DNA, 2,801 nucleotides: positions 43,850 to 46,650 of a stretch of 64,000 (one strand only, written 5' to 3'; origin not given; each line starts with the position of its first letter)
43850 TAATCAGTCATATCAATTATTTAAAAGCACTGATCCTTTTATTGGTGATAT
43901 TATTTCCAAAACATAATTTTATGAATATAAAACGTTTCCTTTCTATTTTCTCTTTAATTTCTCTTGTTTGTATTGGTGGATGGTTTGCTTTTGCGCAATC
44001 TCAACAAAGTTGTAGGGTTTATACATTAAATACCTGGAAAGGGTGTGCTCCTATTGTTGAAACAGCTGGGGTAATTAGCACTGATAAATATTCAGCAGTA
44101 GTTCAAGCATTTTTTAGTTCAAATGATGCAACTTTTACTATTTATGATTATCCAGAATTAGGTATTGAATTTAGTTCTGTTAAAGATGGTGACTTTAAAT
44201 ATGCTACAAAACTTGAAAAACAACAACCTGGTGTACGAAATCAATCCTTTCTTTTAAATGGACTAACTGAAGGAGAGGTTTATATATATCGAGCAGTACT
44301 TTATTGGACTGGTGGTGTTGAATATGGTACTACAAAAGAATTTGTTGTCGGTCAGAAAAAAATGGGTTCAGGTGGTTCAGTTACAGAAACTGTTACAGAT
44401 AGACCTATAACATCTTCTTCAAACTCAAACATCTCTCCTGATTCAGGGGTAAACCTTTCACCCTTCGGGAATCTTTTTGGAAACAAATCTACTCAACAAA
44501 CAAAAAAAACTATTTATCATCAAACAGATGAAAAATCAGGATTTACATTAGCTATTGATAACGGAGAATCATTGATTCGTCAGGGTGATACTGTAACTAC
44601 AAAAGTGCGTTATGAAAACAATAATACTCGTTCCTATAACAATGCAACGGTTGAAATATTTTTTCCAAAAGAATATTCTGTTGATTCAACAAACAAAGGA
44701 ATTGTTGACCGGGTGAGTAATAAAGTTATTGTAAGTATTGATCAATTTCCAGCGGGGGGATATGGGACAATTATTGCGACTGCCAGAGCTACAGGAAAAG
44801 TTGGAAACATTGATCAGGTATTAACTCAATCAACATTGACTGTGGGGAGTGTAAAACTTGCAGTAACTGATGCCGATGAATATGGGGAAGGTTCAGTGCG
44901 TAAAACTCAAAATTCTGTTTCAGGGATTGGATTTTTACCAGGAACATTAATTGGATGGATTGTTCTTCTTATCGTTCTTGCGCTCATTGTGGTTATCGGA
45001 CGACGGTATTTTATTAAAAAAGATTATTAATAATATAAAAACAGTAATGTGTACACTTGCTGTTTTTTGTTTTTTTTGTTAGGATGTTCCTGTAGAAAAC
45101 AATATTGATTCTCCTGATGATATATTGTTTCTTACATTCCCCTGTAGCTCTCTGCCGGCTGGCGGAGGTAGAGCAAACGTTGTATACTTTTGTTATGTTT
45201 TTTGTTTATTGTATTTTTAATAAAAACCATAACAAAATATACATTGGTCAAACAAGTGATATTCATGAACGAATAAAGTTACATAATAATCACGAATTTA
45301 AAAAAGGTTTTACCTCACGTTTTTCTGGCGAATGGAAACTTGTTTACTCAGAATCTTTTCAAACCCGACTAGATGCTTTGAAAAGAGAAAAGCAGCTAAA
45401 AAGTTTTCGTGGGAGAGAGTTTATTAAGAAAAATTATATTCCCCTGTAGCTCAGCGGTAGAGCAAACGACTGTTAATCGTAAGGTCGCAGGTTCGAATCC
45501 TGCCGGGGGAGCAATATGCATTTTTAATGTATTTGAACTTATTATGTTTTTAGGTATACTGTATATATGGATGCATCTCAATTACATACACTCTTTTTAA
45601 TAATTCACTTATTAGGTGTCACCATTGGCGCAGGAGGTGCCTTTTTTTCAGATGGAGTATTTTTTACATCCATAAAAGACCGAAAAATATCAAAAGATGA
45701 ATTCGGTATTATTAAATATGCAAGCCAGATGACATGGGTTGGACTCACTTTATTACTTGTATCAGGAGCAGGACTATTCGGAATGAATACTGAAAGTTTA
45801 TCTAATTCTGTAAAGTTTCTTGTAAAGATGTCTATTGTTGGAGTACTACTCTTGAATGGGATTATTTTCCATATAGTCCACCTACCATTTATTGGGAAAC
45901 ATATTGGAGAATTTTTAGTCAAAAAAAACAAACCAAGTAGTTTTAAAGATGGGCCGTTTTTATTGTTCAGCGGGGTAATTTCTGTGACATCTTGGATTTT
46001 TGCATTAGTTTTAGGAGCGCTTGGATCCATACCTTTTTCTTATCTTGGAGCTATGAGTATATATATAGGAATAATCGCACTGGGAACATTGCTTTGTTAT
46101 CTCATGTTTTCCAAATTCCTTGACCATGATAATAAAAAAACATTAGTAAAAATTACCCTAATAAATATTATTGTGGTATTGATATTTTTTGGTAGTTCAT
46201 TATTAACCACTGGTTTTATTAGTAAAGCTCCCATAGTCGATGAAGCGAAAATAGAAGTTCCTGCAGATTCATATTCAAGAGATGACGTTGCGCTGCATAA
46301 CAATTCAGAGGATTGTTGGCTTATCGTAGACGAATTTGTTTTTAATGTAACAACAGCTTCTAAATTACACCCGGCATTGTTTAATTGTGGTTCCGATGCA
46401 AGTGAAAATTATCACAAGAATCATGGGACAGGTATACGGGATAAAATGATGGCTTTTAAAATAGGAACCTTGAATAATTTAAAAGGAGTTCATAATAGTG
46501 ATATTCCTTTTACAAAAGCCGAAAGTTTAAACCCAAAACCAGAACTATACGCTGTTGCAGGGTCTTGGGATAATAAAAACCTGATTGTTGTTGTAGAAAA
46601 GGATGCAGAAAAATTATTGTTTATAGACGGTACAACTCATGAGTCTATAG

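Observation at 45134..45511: GIY-YIG nuclease gene sandwiched between tRNA-Asn and a partial 5' copy of the same tRNA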

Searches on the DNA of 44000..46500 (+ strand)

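Call 5: search_rna_families(source=window, start=44000, end=46500, threshold=evalue, max_evalue=1, show_alignments=3)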
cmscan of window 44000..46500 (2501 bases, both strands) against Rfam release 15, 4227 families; matches with E-value up to 1: 4.
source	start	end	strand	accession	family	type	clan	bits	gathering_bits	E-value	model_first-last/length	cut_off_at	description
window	45440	45511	+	RF00005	tRNA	Gene; tRNA;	CL00001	70.5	29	9.1e-15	1-71/71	no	tRNA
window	45482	45609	-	RF02194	HPnc0260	Gene; antisense;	-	33.7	59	0.38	1-156/156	no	Bacterial antisense RNA HPnc0260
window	45294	45432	+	RF00782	MIR480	Gene; miRNA;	-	32.2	35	0.06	1-140/140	no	MIR480 microRNA precursor family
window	45440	45512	-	RF04354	Plastid-ycf2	Cis-reg;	-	21.5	65.7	0.29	1-75/75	no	Plastid-ycf2 5UTR RNA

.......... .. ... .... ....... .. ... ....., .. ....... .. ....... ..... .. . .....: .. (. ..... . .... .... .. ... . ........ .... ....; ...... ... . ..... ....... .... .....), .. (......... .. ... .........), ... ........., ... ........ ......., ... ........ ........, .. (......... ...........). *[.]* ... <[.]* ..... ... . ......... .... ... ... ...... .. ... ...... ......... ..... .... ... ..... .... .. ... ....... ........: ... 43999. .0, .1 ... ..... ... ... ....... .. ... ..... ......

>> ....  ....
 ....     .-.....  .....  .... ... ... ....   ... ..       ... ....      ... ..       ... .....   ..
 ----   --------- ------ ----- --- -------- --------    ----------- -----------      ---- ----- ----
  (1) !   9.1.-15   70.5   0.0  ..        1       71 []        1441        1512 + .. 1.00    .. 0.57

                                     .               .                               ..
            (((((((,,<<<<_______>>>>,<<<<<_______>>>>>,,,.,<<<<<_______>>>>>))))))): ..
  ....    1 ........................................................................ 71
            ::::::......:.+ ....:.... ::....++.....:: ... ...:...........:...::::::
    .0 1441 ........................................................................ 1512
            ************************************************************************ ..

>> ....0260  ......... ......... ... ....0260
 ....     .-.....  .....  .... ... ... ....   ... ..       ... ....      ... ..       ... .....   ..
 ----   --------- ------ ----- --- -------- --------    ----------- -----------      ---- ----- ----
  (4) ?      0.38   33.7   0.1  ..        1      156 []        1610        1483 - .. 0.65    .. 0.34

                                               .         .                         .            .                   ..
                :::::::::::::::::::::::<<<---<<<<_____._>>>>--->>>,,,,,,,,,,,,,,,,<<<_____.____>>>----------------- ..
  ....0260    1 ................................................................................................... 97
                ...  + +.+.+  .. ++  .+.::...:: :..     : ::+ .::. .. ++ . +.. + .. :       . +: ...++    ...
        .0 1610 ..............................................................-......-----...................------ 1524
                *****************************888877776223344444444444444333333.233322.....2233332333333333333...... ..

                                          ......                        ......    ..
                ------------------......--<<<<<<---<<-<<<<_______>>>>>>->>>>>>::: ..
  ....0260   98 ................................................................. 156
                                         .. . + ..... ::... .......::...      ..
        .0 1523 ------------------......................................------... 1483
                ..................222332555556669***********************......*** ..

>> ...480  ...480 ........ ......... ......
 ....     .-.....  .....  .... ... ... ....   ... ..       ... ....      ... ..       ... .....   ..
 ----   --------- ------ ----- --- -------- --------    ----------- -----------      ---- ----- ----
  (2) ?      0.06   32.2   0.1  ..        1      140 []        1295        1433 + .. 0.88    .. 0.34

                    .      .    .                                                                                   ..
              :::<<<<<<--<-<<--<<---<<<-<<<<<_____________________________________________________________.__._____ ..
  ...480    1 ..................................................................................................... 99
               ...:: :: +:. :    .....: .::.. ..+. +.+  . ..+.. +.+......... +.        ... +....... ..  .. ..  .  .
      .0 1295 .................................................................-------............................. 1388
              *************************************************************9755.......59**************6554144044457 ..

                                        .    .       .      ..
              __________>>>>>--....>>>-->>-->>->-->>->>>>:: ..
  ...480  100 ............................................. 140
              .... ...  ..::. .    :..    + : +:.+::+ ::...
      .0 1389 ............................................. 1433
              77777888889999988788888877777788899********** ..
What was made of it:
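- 45440..45512 (+): Intact tRNA-Asn(GUU), the only one in the window. It has no encoded CCA. Rfam RF00005 70.5 bits (call 5).
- On Free-standing homing endonuclease gene: No ribozyme in 44000-46500 (call 5).
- No Rfam family matches it (call 5). No ribozyme is detectable between 44000 and 46500 (call 5).
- Tried and rejected: There is no family for the upstream fragment (call 5).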

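Call 45: search_rna_families(sources=[L011, L013, L031, L035, L041, L047, L051, L074, L076, L084], threshold=gathering)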
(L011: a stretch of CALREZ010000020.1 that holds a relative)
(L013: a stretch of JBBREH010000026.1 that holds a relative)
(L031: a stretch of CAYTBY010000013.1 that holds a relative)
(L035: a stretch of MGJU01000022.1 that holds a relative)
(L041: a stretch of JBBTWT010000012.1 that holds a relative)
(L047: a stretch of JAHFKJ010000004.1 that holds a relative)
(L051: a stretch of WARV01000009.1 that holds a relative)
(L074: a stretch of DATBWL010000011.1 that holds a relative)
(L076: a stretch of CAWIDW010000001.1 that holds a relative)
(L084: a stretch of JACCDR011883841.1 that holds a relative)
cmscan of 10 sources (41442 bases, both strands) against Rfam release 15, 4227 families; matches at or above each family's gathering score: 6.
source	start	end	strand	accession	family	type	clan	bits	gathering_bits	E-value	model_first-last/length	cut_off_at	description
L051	2790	3065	+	RF00028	Intron_gpI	Intron;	-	87.6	50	3.6e-21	1-253/253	no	Group I catalytic intron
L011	2761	3022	+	RF00028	Intron_gpI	Intron;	-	83.7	50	5.1e-20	1-253/253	no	Group I catalytic intron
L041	2764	3014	+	RF00028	Intron_gpI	Intron;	-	72.2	50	1.5e-16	1-253/253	no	Group I catalytic intron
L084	840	911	+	RF00005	tRNA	Gene; tRNA;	CL00001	68.5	29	5.3e-13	1-71/71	no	tRNA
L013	3135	3379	+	RF00028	Intron_gpI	Intron;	-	59.8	50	7.6e-13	1-253/253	no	Group I catalytic intron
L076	2761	2997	+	RF00028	Intron_gpI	Intron;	-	58.8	50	1.5e-12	1-253/253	no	Group I catalytic intron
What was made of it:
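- On Group I intron in a tRNA anticodon loop: Introns are present in relatives L011, L013, L041, L051 and L076 (call 45), but there they coexist with the cassette.
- Closest known: I-TevI and other intron-encoded GIY-YIG homing endonucleases. Same: Group I introns occupy the same tRNA-Asn in some carriers (call 45).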
